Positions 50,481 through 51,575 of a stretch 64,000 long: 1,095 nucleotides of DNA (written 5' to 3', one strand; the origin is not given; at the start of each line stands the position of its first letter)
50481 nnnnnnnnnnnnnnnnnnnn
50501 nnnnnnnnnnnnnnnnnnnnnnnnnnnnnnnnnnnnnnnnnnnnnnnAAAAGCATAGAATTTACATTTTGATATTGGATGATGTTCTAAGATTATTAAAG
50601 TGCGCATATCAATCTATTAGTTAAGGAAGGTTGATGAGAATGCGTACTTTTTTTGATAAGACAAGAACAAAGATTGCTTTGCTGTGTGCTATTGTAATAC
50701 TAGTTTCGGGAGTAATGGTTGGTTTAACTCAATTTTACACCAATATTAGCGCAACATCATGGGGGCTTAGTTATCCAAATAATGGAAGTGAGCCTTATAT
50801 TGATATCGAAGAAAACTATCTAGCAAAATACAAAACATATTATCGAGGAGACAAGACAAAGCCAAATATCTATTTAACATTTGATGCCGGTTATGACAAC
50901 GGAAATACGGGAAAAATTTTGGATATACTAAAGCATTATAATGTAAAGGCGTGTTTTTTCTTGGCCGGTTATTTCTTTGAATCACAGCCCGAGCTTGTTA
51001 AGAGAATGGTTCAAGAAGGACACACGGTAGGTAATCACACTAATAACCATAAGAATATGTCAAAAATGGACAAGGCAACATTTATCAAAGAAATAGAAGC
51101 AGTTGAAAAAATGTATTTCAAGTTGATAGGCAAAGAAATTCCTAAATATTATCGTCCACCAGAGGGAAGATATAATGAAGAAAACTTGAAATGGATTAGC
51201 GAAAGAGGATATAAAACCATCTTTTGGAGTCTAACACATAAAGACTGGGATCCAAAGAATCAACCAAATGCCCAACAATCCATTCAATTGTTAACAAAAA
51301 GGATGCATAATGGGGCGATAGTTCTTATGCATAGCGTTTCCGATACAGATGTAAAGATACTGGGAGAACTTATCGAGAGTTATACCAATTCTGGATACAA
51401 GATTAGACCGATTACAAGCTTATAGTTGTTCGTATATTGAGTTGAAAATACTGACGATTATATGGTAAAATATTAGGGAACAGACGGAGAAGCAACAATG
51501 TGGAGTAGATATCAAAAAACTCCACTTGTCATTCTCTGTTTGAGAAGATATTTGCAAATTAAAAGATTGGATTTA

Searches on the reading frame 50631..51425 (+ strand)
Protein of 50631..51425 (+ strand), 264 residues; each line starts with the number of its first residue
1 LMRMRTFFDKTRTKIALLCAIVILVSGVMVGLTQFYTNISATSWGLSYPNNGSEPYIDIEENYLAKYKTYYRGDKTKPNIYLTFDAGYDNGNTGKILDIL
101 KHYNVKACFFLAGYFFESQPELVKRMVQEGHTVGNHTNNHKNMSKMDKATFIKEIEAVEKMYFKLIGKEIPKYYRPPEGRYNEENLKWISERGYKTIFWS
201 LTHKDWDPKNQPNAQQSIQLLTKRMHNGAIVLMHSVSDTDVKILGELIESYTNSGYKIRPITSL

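Call 5: search_protein_families(library=pfam, proteins=[window:50631-51425:+], max_evalue=10)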
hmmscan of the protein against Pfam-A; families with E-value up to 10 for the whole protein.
window:50631-51425:+ (264 aa): 3 families
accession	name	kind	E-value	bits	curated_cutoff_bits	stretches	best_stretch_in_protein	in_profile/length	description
PF01522.26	Polysacc_deac_1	-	1.1e-34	119.5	23.1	1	73-196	2-123/124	Polysaccharide deacetylase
PF03065.20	Glyco_hydro_57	-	0.0022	17.8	21.2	1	147-198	120-170/291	Glycosyl hydrolase family 57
PF05425.18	CopD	-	0.19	12.6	32.1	1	14-46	9-43/105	Copper resistance protein D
